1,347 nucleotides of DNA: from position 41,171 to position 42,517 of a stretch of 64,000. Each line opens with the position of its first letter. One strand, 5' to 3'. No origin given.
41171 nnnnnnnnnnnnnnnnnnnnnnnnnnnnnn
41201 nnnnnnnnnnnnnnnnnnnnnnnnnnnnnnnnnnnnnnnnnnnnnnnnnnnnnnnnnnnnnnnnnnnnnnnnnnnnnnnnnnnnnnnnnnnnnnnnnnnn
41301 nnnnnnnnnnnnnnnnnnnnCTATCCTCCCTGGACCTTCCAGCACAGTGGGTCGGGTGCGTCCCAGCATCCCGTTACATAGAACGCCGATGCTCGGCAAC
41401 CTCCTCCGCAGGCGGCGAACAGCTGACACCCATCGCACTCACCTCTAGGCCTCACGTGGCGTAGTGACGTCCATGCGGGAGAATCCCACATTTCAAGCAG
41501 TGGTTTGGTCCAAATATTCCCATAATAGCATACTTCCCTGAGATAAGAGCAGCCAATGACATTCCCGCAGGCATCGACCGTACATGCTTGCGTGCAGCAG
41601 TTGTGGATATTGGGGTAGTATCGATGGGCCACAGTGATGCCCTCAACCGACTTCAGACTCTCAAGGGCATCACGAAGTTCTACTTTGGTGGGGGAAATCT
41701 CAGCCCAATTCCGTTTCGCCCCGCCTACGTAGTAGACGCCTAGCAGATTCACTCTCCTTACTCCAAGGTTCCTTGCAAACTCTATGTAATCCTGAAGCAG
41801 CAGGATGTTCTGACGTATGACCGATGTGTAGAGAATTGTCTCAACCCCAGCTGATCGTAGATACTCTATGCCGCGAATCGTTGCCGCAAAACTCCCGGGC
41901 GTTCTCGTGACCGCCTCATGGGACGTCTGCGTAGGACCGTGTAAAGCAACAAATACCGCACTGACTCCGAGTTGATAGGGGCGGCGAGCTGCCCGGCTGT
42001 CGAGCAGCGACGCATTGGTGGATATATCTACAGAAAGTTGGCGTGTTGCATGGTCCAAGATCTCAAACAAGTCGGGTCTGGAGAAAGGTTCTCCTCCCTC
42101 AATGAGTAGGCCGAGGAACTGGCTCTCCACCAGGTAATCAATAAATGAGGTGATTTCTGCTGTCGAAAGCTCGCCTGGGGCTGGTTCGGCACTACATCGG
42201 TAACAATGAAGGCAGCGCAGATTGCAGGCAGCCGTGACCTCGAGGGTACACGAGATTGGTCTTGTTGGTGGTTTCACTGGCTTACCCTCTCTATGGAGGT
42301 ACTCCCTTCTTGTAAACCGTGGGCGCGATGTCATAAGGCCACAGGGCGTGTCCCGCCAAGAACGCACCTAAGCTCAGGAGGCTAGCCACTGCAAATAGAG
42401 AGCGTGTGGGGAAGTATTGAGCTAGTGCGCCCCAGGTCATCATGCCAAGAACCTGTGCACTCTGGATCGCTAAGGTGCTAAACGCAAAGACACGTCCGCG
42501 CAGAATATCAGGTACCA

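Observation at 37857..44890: Lower-GC island with a degraded RiPP-like radical SAM cluster (GNAT, PqqD-like RRE, SPASM radical SAM, MFS, radical SAM-RRE fragment)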

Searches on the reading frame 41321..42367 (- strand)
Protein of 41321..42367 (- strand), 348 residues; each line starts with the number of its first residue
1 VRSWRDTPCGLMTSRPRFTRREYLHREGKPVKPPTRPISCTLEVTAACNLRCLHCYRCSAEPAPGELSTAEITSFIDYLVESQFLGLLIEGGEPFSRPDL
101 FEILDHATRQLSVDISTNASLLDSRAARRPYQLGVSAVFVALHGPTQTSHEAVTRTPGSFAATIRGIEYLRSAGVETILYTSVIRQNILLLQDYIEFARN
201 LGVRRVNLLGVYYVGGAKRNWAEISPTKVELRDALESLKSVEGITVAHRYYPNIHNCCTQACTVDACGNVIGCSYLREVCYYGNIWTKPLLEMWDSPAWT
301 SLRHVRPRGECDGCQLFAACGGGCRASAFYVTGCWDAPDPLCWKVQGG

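Call 4: search_protein_families(library=pfam, proteins=[window:41321-42367:-], max_evalue=0.01)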
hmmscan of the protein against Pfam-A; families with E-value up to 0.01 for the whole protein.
window:41321-42367:- (348 aa): 3 families
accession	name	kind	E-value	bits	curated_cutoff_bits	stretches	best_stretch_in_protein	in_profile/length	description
PF04055.27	Radical_SAM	-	1.4e-17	64.8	29.5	1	43-186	2-154/166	Radical SAM superfamily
PF13186.11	SPASM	-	0.00014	22.5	21.5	1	259-315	5-67/67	Iron-sulfur cluster-binding domain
PF13353.11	Fer4_12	-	0.00019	22.2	22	1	46-109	13-79/137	4Fe-4S single cluster domain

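Call 5: search_protein_families(library=ncbifam, proteins=[window:41321-42367:-], max_evalue=0.01)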
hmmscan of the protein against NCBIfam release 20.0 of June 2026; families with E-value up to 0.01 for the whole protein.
window:41321-42367:- (348 aa): 63 families (the best 25 are shown)
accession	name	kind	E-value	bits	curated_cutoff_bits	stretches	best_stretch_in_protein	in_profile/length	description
TIGR03962.1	mycofact_rSAM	equivalog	1.9e-43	149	265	1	36-345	10-334/339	mycofactocin radical SAM maturase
TIGR04545.1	rSAM_ahbD_hemeb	equivalog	1.5e-42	146.2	500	2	42-226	4-191/339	heme b synthase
TIGR04055.1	rSAM_NirJ2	equivalog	2.9e-39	135.5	500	2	43-206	5-169/326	putative heme d1 biosynthesis radical SAM protein NirJ2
NF045574.1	sacti_mat_StsB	exception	2.5e-35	122.2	625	1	44-328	102-399/466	StsB family radical SAM/SPASM domain sactipeptide maturase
TIGR04053.2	TIGR04053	equivalog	3e-35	122.1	395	2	35-230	5-204/366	TIGR04053 family radical SAM/SPASM domain-containing protein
TIGR04054.1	rSAM_NirJ1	equivalog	2.8e-32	111.8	650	2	41-236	39-234/387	putative heme d1 biosynthesis radical SAM protein NirJ1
TIGR04051.1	rSAM_NirJ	equivalog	7.6e-32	110.6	515.45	2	45-237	9-201/354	heme d1 biosynthesis radical SAM protein NirJ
TIGR04347.1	pseudo_SAM_Halo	equivalog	5.1e-31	108.3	525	2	36-237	37-237/390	TIGR04347 family pseudo-SAM/SPASM protein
TIGR04546.1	rSAM_ahbC_deAc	equivalog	7.9e-30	103.9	650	2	42-216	43-218/390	12,18-didecarboxysiroheme deacetylase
TIGR04303.1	GeoRSP_rSAM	equivalog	8.7e-30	104.4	400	2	37-225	4-193/325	GeoRSP system radical SAM/SPASM protein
TIGR04250.1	SCM_rSAM_ScmE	equivalog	2.3e-26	92.6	400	2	37-239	2-207/358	SynChlorMet cassette radical SAM/SPASM protein ScmE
NF050035.1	rSAM_WgK_link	exception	1.7e-25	89.8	650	2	36-216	7-189/367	radical SAM/SPASM peptide maturase WgkB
TIGR02109.1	PQQ_syn_pqqE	equivalog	1.9e-25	89.6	381.35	1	36-344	5-332/358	pyrroloquinoline quinone biosynthesis protein PqqE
TIGR04133.1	rSAM_w_lipo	hypoth_equivalog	3.1e-21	75.7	425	1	42-323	28-330/350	TIGR04133 family radical SAM/SPASM protein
TIGR04340.1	rSAM_ACGX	hypoth_equivalog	4e-21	75.6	400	2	40-228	5-197/341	radical SAM/SPASM domain protein, ACGX system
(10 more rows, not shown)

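Call 17: find_homologous_proteins(query=window:41321-42259:-, max_evalue=1e-20)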
Query window:41321-42259:- (312 aa): 279 proteins with E <= 1e-20 among 1653 candidates; the best 120 are listed.
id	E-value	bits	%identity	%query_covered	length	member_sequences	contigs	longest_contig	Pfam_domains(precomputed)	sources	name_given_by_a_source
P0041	1.3e-214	729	100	100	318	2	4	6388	PF04055.28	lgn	-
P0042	3.0e-113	396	55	99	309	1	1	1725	PF13186.12,PF04055.28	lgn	-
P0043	2.8e-109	383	55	99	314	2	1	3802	PF04055.28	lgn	-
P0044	8.5e-102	359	51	99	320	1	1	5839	PF13186.12,PF04055.28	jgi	-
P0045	1.3e-71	259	41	100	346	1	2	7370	PF13186.12,PF04055.28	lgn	-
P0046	4.4e-62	228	38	100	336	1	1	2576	PF04055.28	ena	-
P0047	2.8e-61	226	38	100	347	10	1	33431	PF13186.12,PF04055.28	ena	-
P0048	5.8e-61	224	38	100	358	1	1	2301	PF13186.12,PF04055.28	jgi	jgi:radical SAM protein with 4Fe4S-binding SPASM domain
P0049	4.8e-60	221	38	98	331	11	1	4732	PF04055.28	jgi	jgi:radical SAM protein with 4Fe4S-binding SPASM domain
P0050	4.5e-59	218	38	100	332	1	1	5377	PF04055.28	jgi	jgi:radical SAM protein with 4Fe4S-binding SPASM domain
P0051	4.5e-43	166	29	99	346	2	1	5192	PF13186.12,PF04055.28,PF13353.12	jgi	-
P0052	6.1e-41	159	33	98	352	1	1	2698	PF13186.12,PF04055.28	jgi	jgi:radical SAM protein with 4Fe4S-binding SPASM domain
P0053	2.8e-40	156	28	96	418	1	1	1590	PF13186.12,PF04055.28,PF13353.12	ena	-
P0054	1.1e-38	151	33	96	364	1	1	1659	PF13186.12,PF04055.28,PF13353.12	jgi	jgi:heme b synthase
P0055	1.1e-38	151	33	96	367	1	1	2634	PF13186.12,PF04055.28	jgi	jgi:heme b synthase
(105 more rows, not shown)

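Call 18: find_encoding_contigs(protein=P0044, flank=10000, max_places=3)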
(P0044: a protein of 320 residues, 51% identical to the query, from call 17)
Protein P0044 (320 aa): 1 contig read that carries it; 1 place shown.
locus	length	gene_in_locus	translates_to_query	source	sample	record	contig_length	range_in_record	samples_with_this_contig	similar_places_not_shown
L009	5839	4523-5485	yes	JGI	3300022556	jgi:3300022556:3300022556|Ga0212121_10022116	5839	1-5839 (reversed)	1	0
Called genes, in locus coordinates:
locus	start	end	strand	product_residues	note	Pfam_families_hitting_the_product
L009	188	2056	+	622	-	PF02310:B12-binding, PF04055:Radical_SAM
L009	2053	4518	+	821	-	PF04055:Radical_SAM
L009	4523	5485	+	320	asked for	PF04055:Radical_SAM, PF13186:SPASM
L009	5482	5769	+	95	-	PF05402:PqqD (weak)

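Call 19: find_encoding_contigs(protein=P0045, flank=10000, max_places=3)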
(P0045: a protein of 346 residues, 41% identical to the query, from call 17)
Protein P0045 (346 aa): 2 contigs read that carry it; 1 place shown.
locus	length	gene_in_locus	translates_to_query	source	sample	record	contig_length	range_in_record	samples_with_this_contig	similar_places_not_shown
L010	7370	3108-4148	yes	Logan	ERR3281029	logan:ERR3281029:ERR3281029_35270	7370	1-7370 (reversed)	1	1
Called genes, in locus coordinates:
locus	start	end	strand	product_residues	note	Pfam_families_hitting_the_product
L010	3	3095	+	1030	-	?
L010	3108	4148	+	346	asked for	PF04055:Radical_SAM, PF13186:SPASM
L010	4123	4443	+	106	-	-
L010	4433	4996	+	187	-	-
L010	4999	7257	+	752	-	PF01447:Peptidase_M4, PF02868:Peptidase_M4_C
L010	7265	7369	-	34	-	?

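Call 20: find_encoding_contigs(protein=P0047, flank=10000, max_places=3)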
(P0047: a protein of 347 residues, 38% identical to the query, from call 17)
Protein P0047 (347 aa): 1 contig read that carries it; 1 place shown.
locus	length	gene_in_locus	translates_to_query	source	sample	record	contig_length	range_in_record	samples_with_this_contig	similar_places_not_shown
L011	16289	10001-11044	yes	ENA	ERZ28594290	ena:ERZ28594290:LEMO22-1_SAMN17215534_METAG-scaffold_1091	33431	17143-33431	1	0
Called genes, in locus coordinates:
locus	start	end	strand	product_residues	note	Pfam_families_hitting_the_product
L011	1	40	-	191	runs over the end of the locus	-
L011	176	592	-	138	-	PF06262:Zincin_1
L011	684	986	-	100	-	PF26954:ACT_12 (weak)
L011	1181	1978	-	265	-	PF13489:Methyltransf_23, PF01209:Ubie_methyltran, PF13847:Methyltransf_31, PF08241:Methyltransf_11, PF08242:Methyltransf_12, PF13649:Methyltransf_25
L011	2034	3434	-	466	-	PF00330:Aconitase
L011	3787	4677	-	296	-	PF00126:HTH_1, PF03466:LysR_substrate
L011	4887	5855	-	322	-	PF00890:FAD_binding_2 (faint), PF07992:Pyr_redox_2, PF12831:FAD_oxidored (faint), PF13738:Pyr_redox_3, PF00070:Pyr_redox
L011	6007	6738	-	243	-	PF05145:AbrB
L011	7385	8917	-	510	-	PF02737:3HCDH_N, PF00725:3HCDH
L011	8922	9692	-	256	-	PF00378:ECH_1, PF16113:ECH_2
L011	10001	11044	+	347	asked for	PF04055:Radical_SAM, PF13186:SPASM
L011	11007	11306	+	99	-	-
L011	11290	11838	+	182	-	-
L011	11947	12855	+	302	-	PF05035:DGOK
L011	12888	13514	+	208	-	PF01081:Aldolase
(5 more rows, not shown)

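Call 24: find_encoding_contigs(protein=P0043, flank=10000, max_places=3)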
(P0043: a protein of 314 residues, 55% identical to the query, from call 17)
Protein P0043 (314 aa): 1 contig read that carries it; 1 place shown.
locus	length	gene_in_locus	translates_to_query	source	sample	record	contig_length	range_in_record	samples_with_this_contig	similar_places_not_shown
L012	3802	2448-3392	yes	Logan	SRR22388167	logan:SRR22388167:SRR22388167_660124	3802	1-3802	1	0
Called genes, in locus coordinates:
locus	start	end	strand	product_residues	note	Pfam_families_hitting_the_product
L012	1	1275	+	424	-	?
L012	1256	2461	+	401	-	PF05977:MFS_3, PF07690:MFS_1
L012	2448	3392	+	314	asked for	PF04055:Radical_SAM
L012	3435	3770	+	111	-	-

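Call 30: find_related_loci(query=A1, collection=genome_contigs, flank=10000)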
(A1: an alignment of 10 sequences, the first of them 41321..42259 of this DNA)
Query A1 (312 aa) in genome_contigs; peptide patterns used: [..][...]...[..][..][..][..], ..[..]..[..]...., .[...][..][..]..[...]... (x = any residue, [..] = any of these).
375 stretches matched a pattern; 261 encode a relative of the query (tblastn E <= 1e-3); the best 80 are kept; 80 distinct loci.
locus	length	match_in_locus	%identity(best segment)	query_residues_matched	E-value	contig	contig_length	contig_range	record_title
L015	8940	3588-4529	41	1-312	1e-77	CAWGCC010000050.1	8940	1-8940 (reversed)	MAG: uncultured beta proteobacterium isolate MFD06229.bin.3.483 genome assembly, contig: contig_58115, whole genome shot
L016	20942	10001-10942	41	1-312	1e-75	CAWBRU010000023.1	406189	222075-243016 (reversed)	MAG: uncultured Alphaproteobacteria bacterium isolate MFD00392.bin.2.78 genome assembly, contig: contig_8670, whole geno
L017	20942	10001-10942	40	1-312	7e-74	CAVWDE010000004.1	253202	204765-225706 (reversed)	MAG: uncultured Alphaproteobacteria bacterium isolate MFD04944.bin.2.82 genome assembly, contig: contig_16292, whole gen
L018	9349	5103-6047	40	1-312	6e-74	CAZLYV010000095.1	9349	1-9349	MAG TPA_asm: uncultured Acetobacteraceae bacterium isolate SRP119689_co1_327 genome assembly, contig: NODE_11474_length_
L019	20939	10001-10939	39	1-312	4e-74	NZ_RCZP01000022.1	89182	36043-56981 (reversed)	Roseomonas nepalensis strain S9.3B scaffold22.1, whole genome shotgun sequence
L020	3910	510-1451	40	1-312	1e-73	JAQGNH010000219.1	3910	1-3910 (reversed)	MAG: Betaproteobacteria bacterium isolate RYN_582 scaffold_708707, whole genome shotgun sequence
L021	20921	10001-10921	39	1-306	5e-73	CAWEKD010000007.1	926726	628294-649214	MAG: uncultured Actinomycetota bacterium isolate MFD08691.bin.1.35 genome assembly, contig: contig_23664, whole genome s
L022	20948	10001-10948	40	1-312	2e-72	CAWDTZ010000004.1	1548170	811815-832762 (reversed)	MAG: uncultured beta proteobacterium isolate MFD05442.bin.1.298 genome assembly, contig: contig_6864, whole genome shotg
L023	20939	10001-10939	39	1-312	4e-72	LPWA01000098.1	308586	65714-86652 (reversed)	Mesorhizobium loti strain UFLA 01-765 contig_2, whole genome shotgun sequence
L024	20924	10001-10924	39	1-306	6e-72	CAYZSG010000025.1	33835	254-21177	MAG TPA_asm: uncultured Candidatus Odyssella sp. isolate SRP287453_co1_169 genome assembly, contig: NODE_2089_length_338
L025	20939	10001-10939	37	1-312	8e-72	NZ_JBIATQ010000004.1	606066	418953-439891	Streptomyces sp. NPDC001843 NPDC001843_130_G4.ctg-0004, whole genome shotgun sequence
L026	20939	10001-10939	38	1-312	2e-71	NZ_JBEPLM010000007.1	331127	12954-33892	Mesorhizobium shonense strain DSM 29846 Ga0480206_07, whole genome shotgun sequence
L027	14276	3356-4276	39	1-306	2e-71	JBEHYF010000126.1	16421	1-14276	MAG: Actinomycetota bacterium isolate ESF1.bin.21 NODE_3645_length_16421_cov_21.350447, whole genome shotgun sequence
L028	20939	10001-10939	39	1-312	4e-71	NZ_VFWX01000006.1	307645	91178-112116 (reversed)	Mesorhizobium sp. CU3 NODE_6_length_307645_cov_94.354988, whole genome shotgun sequence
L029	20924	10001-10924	39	1-306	1e-69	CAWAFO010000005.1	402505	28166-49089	MAG: uncultured proteobacterium isolate MFD04967.bin.1.35 genome assembly, contig: contig_62293, whole genome shotgun se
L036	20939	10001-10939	37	1-312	1e-68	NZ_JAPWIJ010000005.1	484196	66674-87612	Rhodococcus ruber strain IEGM 1391 NODE_5_length_484196_cov_425.908035, whole genome shotgun sequence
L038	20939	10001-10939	36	1-312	3e-68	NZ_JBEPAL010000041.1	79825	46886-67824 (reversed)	Streptomyces sp. NPDC001532 NPDC001532_79_B9.ctg-0041, whole genome shotgun sequence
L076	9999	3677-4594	37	1-306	2e-63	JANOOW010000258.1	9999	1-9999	MAG: Hyphomicrobiaceae bacterium isolate VAR_43_metabat_10 VAR_43_k141_4151122, whole genome shotgun sequence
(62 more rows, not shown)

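Call 33: search_protein_families(library=pfam, proteins=[L023:10932-11243:+, L023:11284-11862:+, L010:3-3095:+, L010:4123-4443:+, L010:4433-4996:+, L009:2053-4518:+, L009:5482-5769:+, L012:58-1275:+, L012:3432-3770:+], max_evalue=0.01)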
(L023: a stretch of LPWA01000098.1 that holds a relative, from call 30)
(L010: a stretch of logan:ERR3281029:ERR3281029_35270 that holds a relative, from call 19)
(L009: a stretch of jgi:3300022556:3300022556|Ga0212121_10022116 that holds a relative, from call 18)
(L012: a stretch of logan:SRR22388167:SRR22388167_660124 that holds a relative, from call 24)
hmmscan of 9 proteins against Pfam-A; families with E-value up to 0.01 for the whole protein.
L023:10932-11243:+ (103 aa): 1 family
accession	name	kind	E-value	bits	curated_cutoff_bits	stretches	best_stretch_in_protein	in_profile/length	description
PF05402.18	PqqD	-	4e-05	24.3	23.4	1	32-97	3-67/67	Coenzyme PQQ synthesis protein D (PqqD)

L023:11284-11862:+ (192 aa): 0 families

L010:3-3095:+ (1030 aa): 7 families
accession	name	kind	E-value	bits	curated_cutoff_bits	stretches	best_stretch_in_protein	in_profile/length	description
PF13191.12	AAA_16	-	6e-23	82.6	32.6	1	197-383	2-167/167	AAA ATPase domain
PF00211.25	Guanylate_cyc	-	7.7e-15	55.4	21.9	1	1-171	12-176/183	Adenylate and Guanylate cyclase catalytic domain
PF13424.12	TPR_12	-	2.7e-09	37.5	30.1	1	746-813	8-76/77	Tetratricopeptide repeat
PF13401.12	AAA_22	-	6.1e-05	23.8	27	1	219-381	5-117/130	AAA domain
PF24883.2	NPHP3_N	-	0.00027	21.6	24.8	0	210-259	14-62/164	Nephrocystin 3, N-terminal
PF07728.20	AAA_5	-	0.0012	19.3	22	0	222-269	2-47/139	AAA domain (dynein-related subfamily)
PF06414.18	Zeta_toxin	-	0.0076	16.2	22.3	0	215-252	12-49/199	Zeta toxin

L010:4123-4443:+ (106 aa): 1 family
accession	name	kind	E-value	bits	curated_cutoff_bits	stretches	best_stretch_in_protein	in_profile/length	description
PF05402.18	PqqD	-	0.0022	18.7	23.4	1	29-90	6-66/67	Coenzyme PQQ synthesis protein D (PqqD)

L010:4433-4996:+ (187 aa): 0 families

L009:2053-4518:+ (821 aa): 3 families
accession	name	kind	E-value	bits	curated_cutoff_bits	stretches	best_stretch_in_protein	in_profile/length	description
PF04055.27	Radical_SAM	-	2.3e-19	70.6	29.5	1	317-475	4-166/166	Radical SAM superfamily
PF02310.24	B12-binding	-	8.2e-05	22.9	32.1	1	178-252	48-118/121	B12 binding domain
PF05402.18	PqqD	-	0.00063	20.5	23.4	1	731-793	2-67/67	Coenzyme PQQ synthesis protein D (PqqD)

L009:5482-5769:+ (95 aa): 1 family
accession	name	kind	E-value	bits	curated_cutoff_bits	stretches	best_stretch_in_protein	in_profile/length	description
PF05402.18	PqqD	-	6.9e-06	26.7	23.4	1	27-93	3-66/67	Coenzyme PQQ synthesis protein D (PqqD)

L012:58-1275:+ (405 aa): 3 families
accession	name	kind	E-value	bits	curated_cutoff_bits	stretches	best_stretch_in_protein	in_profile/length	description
PF01909.29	NTP_transf_2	-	7.1e-06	26.8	21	1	173-204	14-45/93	Nucleotidyltransferase domain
PF18765.7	Polbeta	-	1.9e-05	25.2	26.9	1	173-218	13-58/93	Polymerase beta, Nucleotidyltransferase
PF05402.18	PqqD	-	0.0017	19.1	23.4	1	77-116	3-42/67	Coenzyme PQQ synthesis protein D (PqqD)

L012:3432-3770:+ (112 aa): 1 family
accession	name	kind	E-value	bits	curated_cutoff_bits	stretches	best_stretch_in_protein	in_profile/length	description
PF05402.18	PqqD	-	0.00053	20.7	23.4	1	30-92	6-65/67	Coenzyme PQQ synthesis protein D (PqqD)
